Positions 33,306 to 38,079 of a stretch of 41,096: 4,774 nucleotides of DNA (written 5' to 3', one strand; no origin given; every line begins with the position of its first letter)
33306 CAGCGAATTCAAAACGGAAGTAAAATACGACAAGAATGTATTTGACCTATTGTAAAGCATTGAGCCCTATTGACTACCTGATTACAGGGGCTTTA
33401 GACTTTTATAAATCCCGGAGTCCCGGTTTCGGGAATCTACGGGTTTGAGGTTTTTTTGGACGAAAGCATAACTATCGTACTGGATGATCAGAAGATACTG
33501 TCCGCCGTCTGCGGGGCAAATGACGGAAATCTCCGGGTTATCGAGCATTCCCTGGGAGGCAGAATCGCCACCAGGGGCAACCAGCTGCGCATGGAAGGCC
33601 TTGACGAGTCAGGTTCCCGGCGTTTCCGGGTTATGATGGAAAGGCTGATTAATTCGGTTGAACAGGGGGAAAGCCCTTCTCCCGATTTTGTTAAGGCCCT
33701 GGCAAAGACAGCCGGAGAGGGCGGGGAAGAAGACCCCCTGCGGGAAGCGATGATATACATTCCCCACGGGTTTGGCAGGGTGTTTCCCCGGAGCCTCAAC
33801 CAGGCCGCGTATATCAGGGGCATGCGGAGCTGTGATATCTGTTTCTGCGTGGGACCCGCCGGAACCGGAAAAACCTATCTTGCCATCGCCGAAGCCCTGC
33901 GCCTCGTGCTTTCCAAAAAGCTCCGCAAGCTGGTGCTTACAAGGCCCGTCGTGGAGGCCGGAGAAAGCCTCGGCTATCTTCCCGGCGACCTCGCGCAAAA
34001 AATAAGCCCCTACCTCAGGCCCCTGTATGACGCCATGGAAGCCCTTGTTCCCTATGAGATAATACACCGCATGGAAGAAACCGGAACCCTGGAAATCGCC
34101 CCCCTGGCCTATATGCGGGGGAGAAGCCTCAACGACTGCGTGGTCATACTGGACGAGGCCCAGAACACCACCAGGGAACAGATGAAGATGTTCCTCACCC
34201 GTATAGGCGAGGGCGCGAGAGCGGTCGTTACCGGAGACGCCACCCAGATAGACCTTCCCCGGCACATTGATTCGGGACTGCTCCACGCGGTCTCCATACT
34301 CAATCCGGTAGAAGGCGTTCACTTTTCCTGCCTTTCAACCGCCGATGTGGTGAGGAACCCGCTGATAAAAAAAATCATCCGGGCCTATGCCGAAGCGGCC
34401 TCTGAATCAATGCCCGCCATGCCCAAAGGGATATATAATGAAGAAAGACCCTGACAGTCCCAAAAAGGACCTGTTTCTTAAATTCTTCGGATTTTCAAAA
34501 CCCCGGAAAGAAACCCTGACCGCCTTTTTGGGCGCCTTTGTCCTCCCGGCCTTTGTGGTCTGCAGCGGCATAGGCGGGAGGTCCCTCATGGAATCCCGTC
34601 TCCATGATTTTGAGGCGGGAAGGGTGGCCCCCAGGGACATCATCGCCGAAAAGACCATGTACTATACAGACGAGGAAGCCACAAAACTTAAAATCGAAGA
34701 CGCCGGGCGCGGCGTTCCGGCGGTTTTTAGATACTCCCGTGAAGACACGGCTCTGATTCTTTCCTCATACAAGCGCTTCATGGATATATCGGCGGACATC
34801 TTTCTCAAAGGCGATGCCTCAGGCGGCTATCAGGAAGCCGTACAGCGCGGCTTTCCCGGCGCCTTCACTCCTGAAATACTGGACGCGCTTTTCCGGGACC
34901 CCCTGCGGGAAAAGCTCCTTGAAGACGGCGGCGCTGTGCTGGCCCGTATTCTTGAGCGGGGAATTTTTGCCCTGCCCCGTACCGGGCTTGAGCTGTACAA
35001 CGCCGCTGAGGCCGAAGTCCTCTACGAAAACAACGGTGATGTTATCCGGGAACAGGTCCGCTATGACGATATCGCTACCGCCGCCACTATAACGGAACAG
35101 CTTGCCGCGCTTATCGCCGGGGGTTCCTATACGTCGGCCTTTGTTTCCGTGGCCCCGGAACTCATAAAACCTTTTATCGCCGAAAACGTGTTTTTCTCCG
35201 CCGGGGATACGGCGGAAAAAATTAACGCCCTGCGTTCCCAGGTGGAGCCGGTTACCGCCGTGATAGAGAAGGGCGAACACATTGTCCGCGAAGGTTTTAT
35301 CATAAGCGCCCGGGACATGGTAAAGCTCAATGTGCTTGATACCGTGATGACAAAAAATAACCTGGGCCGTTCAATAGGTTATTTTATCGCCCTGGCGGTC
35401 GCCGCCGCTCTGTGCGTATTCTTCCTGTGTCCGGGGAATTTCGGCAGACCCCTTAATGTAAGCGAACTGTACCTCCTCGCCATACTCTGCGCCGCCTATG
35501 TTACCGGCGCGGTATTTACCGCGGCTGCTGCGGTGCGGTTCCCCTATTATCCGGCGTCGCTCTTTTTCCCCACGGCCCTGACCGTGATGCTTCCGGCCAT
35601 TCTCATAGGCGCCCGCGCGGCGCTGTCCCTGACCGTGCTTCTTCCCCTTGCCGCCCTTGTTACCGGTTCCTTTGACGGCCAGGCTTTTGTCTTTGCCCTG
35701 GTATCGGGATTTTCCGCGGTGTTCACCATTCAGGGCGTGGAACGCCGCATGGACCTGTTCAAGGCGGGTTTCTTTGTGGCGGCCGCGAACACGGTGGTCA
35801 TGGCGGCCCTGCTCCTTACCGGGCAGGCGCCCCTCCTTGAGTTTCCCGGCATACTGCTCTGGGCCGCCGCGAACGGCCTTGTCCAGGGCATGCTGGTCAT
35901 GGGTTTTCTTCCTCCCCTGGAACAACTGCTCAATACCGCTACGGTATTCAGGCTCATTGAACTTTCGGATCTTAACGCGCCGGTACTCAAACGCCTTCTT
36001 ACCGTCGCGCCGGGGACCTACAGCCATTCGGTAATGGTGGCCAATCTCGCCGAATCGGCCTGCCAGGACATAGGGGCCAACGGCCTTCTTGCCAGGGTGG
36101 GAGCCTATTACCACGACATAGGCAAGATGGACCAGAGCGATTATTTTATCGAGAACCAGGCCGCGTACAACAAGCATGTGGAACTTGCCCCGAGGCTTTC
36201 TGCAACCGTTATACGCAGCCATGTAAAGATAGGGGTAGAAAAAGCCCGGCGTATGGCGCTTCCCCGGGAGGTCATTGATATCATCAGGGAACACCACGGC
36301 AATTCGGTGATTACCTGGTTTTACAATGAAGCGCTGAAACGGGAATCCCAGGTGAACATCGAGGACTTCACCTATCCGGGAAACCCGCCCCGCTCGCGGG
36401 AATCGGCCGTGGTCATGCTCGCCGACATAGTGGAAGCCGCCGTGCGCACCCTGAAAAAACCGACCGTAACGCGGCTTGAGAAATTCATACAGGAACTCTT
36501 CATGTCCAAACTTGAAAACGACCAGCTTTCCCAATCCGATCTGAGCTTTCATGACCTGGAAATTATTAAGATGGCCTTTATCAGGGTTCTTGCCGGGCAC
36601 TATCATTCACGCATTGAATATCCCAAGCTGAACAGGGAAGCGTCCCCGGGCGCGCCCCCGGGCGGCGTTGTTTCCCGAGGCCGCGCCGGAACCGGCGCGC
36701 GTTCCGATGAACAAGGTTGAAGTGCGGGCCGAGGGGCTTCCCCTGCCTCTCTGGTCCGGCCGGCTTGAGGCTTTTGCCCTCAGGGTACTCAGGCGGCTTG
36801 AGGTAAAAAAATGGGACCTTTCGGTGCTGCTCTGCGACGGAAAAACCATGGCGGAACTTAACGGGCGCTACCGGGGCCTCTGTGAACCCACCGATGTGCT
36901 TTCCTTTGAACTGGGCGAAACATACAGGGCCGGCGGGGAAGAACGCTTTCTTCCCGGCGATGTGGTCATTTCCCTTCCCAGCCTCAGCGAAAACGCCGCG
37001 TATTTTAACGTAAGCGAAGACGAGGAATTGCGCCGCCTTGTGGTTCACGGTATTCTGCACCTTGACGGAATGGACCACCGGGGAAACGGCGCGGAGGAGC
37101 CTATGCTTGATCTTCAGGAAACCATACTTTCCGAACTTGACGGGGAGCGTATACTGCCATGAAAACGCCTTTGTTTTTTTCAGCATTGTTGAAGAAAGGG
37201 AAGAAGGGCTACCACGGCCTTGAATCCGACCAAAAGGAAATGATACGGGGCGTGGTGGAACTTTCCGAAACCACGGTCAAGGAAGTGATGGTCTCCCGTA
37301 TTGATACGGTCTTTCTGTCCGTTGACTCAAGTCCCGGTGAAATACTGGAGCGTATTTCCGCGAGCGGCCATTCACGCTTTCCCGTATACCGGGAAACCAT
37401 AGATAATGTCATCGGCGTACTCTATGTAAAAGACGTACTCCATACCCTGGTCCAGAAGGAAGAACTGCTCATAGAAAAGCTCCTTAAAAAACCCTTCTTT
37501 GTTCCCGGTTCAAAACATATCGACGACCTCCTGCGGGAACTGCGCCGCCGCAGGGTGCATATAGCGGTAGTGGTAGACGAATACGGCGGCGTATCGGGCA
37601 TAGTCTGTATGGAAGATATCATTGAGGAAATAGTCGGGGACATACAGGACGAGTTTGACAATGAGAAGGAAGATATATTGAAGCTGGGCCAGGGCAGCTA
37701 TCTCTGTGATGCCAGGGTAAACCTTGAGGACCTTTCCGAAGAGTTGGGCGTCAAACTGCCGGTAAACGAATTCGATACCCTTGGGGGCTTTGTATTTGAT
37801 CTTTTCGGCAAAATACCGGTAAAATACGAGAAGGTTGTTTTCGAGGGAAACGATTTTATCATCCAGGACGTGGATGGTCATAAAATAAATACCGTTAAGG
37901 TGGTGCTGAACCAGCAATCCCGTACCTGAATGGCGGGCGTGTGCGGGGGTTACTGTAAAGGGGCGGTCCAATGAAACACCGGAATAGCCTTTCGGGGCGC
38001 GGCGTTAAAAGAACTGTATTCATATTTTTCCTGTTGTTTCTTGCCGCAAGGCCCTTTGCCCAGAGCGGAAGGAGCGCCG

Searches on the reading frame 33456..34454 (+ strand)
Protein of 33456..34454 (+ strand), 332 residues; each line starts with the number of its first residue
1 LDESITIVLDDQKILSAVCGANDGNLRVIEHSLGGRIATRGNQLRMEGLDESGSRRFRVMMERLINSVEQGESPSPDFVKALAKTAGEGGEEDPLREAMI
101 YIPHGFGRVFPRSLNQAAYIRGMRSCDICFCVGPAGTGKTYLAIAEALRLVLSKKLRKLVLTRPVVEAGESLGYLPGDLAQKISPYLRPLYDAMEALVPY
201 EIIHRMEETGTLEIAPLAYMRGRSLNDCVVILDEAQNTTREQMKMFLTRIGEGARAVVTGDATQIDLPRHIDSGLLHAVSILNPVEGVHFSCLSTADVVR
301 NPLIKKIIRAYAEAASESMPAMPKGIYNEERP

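Call 69: search_protein_families(library=pfam, proteins=[window:33456-34454:+], max_evalue=0.00001)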
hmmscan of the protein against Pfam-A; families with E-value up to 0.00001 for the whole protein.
window:33456-34454:+ (332 aa): 3 families
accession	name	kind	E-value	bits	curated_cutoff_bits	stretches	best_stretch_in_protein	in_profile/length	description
PF02562.22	PhoH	-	2.4e-82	275.8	27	1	109-311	2-204/205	PhoH-like protein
PF13604.12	AAA_30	-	1.2e-07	32.1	27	1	116-265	6-128/191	AAA domain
PF13245.12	AAA_19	-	2.9e-06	28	25.1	1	124-265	9-129/134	AAA domain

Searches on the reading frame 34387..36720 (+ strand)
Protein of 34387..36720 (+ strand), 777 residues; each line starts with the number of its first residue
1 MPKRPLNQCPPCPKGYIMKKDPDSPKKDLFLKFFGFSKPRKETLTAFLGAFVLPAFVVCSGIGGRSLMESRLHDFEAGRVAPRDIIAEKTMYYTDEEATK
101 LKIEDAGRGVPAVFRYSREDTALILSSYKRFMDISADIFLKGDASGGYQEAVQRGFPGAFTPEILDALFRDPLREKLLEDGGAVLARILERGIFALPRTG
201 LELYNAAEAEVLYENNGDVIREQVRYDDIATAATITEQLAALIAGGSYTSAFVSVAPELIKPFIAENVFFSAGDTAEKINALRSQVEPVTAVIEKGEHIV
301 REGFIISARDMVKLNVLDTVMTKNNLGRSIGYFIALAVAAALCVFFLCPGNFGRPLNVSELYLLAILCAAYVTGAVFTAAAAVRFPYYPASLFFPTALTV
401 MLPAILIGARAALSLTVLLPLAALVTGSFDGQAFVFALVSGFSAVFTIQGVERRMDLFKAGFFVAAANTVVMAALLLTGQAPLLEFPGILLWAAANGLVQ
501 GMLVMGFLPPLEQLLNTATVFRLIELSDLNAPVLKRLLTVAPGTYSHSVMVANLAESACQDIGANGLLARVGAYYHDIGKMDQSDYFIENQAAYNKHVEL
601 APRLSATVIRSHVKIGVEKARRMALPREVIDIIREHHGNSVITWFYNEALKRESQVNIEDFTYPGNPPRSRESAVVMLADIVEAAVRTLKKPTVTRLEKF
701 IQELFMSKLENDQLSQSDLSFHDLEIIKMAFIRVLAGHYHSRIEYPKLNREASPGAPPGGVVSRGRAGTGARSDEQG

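Call 69: search_protein_families(library=pfam, proteins=[window:34387-36720:+], max_evalue=0.00001)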
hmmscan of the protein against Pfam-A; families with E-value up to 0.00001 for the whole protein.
window:34387-36720:+ (777 aa): 3 families
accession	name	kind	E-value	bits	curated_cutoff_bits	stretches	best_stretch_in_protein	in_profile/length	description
PF07697.16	7TMR-HDED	-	1.8e-29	103.7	27.6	1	77-317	2-220/224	7TM-HD extracellular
PF01966.28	HD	-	3.4e-21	76.1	22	1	544-684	1-115/116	HD domain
PF07698.17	7TM-7TMR_HD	-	2.2e-19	70.6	29.4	1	334-519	7-190/190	7TM receptor with intracellular HD hydrolase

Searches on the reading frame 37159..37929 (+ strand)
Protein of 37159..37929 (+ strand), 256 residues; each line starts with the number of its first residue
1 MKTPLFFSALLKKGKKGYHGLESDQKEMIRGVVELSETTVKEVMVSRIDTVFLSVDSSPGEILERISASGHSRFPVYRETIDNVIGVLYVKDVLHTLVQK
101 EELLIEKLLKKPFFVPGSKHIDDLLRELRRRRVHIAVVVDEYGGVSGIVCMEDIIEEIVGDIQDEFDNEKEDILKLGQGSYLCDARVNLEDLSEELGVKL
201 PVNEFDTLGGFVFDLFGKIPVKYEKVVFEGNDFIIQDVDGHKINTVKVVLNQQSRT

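Call 69: search_protein_families(library=pfam, proteins=[window:37159-37929:+], max_evalue=0.00001)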
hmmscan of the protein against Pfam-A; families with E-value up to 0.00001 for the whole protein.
window:37159-37929:+ (256 aa): 2 families
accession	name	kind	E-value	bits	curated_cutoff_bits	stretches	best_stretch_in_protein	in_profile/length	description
PF03471.22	CorC_HlyC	-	1.8e-22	79.5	27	1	175-251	2-80/81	Transporter associated domain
PF00571.33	CBS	-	2.8e-16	60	24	2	110-159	7-56/57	CBS domain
